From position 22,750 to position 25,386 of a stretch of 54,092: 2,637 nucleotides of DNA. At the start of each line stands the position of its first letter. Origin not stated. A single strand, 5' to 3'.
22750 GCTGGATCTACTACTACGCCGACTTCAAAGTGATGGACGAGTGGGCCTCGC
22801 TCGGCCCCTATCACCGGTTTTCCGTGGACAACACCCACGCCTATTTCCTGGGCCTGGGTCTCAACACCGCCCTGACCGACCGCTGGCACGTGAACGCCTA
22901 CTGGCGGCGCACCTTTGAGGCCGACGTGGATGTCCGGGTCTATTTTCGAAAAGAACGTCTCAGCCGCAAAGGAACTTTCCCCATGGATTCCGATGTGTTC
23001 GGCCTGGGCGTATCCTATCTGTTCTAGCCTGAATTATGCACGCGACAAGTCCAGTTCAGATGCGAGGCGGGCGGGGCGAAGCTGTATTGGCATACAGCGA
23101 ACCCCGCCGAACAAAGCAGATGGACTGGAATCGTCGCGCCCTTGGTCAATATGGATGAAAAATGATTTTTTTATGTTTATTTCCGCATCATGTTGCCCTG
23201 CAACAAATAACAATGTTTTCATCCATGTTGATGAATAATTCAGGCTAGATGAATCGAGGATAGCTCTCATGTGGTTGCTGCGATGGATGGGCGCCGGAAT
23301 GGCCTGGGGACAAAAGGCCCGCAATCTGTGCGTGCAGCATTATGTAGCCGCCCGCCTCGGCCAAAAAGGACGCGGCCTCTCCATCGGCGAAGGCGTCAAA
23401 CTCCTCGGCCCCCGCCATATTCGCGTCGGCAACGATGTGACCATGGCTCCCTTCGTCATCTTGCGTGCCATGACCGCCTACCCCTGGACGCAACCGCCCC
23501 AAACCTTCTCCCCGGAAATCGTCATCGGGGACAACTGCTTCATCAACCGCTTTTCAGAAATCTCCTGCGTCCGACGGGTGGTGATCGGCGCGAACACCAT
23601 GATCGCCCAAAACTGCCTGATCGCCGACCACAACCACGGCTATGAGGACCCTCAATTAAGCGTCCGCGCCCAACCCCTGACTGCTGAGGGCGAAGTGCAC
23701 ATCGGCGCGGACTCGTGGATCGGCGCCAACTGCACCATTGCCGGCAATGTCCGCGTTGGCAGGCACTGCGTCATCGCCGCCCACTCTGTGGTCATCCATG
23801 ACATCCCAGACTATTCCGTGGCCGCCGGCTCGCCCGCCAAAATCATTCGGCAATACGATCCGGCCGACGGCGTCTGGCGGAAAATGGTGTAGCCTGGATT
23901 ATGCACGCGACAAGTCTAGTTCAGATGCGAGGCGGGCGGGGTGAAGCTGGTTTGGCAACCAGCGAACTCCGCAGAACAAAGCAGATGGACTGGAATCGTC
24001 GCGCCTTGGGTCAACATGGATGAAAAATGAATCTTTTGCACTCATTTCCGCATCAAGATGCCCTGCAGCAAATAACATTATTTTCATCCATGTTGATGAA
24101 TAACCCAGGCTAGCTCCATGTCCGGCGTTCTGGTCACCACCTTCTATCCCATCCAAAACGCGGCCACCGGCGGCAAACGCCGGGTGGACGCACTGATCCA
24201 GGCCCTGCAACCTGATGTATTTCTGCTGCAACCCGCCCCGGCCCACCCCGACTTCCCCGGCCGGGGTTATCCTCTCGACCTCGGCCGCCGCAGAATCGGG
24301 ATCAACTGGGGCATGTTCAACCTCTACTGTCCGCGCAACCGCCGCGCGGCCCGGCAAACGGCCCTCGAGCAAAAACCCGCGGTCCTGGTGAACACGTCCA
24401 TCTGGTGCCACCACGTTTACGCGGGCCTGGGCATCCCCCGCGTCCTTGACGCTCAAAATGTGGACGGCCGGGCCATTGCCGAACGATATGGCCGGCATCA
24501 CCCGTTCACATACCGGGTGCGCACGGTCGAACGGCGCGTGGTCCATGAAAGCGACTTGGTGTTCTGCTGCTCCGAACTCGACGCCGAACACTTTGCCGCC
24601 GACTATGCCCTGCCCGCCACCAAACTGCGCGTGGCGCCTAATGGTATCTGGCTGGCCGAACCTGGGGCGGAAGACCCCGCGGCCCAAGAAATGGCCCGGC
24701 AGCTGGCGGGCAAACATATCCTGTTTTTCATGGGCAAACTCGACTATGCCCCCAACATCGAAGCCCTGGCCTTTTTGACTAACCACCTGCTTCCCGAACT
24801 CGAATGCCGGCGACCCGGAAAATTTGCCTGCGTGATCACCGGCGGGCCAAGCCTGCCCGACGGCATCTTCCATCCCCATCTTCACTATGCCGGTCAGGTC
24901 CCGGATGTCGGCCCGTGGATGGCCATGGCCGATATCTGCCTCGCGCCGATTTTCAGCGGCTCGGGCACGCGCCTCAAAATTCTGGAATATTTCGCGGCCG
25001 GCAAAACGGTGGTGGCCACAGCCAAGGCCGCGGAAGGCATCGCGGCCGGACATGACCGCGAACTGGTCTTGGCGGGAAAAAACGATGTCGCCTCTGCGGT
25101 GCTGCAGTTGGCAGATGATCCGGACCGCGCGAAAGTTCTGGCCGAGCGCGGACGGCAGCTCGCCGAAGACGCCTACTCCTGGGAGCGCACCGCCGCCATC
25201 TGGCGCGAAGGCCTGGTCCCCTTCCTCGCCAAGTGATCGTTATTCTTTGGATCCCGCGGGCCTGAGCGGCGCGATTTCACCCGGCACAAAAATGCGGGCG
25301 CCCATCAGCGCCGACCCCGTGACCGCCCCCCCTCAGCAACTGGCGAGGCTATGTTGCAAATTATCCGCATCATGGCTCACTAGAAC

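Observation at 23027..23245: Compensatory (including G-U) substitutions preserve a two-domain fold inside the repeat, suggesting a structured RNA rather than junk MITE filler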

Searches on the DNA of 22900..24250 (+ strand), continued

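Call 64: search_with_rna_model(model_id=R1, sources=[L096, L098, L099, L100, L101, L102, L103, L104, L105, L106, L107, L108, L109, L110, L111, L112, L113, L114, L115, L116, L117, L118, L119, L120, L122, L123, L125, L126, L127, L128, L129], max_evalue=10)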
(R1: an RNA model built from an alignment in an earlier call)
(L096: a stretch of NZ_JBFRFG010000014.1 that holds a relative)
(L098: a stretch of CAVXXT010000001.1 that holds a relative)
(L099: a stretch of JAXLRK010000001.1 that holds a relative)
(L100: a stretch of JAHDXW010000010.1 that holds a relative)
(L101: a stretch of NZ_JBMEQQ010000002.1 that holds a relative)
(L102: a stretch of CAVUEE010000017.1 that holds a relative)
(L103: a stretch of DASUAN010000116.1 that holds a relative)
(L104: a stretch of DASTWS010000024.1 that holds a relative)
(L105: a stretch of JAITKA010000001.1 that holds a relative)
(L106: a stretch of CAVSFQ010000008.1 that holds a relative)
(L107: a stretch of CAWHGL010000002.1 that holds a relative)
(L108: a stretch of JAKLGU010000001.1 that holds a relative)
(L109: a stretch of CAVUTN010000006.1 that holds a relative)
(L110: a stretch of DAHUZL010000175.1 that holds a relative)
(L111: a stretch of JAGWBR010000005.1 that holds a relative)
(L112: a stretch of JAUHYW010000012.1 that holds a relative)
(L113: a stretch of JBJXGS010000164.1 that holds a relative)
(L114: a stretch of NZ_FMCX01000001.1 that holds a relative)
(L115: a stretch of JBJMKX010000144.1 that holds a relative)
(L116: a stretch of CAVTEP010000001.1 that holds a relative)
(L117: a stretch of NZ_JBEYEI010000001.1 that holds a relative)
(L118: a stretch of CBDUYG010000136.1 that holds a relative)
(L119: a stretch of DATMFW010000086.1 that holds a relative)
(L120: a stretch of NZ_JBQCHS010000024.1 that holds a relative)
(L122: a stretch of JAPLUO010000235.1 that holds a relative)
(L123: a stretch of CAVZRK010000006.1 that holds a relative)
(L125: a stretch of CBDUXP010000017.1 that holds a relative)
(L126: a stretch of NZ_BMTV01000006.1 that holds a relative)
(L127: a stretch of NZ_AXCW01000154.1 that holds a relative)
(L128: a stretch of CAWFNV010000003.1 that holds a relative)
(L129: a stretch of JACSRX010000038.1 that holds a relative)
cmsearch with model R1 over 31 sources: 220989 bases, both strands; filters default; matches with E-value up to 10: 22.
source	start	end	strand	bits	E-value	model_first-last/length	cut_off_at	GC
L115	2882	2983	-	43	2.5e-07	1-100/100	no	0.72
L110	228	264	+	23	0.017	33-69/100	no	0.78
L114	3730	3770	+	17.3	0.41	1-100/100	no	0.78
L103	2926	3025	-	15.7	0.94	1-100/100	no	0.66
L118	6287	6322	-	15.7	0.96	34-68/100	no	0.81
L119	3744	3791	+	15.3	1.2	1-100/100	no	0.75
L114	7926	7966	-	14.5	1.9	34-68/100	no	0.73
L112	6226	6260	-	14.3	2.1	34-68/100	no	0.77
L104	4559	4596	-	14.2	2.2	34-68/100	no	0.68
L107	3621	3655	+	13.7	2.9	34-68/100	no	0.77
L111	7912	7952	-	13.4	3.4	34-68/100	no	0.78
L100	7559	7599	-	13.1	4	34-68/100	no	0.73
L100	3052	3149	-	13.1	4.1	1-100/100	no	0.69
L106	2103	2140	-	12.4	5.9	1-100/100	no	0.66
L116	941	976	+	12.4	6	1-100/100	no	0.81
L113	1021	1057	-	12.4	6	33-69/100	no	0.7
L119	4228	4306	-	12.3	6.2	1-100/100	no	0.7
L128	6265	6298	-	12.3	6.3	34-68/100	no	0.71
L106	6740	6825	+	11.9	7.7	1-100/100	no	0.67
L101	5523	5557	-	11.9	7.9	34-68/100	no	0.77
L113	6423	6459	+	11.8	8.3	33-69/100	no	0.73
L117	889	930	-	11.5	9.7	34-68/100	no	0.79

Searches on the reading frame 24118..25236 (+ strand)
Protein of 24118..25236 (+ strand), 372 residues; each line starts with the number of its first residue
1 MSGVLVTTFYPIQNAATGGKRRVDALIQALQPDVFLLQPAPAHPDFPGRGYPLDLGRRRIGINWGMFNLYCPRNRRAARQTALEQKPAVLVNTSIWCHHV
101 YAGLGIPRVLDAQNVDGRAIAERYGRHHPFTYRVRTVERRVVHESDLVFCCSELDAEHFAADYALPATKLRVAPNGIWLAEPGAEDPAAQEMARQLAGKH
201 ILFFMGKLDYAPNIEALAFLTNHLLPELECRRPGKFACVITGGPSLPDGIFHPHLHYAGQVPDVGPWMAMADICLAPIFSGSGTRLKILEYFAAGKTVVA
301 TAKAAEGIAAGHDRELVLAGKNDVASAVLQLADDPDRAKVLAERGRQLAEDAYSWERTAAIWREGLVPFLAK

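Call 12: find_encoding_contigs(protein=window:24118-25236:+, flank=10000, max_places=10)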
Protein window:24118-25236:+ (372 aa): 12 contigs read that carry it; 3 places shown.
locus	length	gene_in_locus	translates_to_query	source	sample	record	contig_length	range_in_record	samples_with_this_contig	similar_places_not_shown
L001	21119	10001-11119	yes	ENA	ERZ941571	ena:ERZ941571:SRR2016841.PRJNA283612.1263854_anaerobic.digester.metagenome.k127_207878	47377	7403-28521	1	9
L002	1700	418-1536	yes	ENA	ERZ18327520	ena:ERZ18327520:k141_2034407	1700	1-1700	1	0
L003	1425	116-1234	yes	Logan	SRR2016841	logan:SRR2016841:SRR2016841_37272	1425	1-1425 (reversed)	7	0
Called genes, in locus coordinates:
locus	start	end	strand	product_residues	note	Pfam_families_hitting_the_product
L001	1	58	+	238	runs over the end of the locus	PF00106:adh_short, PF08659:KR, PF13561:adh_short_C2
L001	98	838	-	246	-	PF02585:PIG-L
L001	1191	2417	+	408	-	PF00534:Glycos_transf_1 (weak), PF13692:Glyco_trans_1_4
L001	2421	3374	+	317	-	PF13641:Glyco_tranf_2_3, PF00535:Glycos_transf_2, PF13632:Glyco_trans_2_3 (weak)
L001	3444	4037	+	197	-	-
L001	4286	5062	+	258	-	PF00483:NTP_transferase, PF12804:NTP_transf_3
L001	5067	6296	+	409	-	PF08421:Methyltransf_13, PF13489:Methyltransf_23, PF08241:Methyltransf_11 (weak), PF08242:Methyltransf_12 (weak), PF08484:Methyltransf_14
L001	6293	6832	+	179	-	PF00908:dTDP_sugar_isom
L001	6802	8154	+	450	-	PF16254:DUF4910, PF09940:DUF2172, PF16221:HTH_47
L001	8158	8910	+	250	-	PF13505:OMP_b-brl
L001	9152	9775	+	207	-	PF25087:GMPPB_C (faint), PF00132:Hexapep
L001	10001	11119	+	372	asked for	PF13439:Glyco_transf_4, PF13579:Glyco_trans_4_4 (weak), PF13692:Glyco_trans_1_4, PF13524:Glyco_trans_1_2 (weak)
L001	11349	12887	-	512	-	-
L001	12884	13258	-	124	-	-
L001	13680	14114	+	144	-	PF13358:DDE_3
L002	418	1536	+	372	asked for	PF13439:Glyco_transf_4, PF13579:Glyco_trans_4_4 (weak), PF13692:Glyco_trans_1_4, PF13524:Glyco_trans_1_2 (weak)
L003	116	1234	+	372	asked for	PF13439:Glyco_transf_4, PF13579:Glyco_trans_4_4 (weak), PF13692:Glyco_trans_1_4, PF13524:Glyco_trans_1_2 (weak)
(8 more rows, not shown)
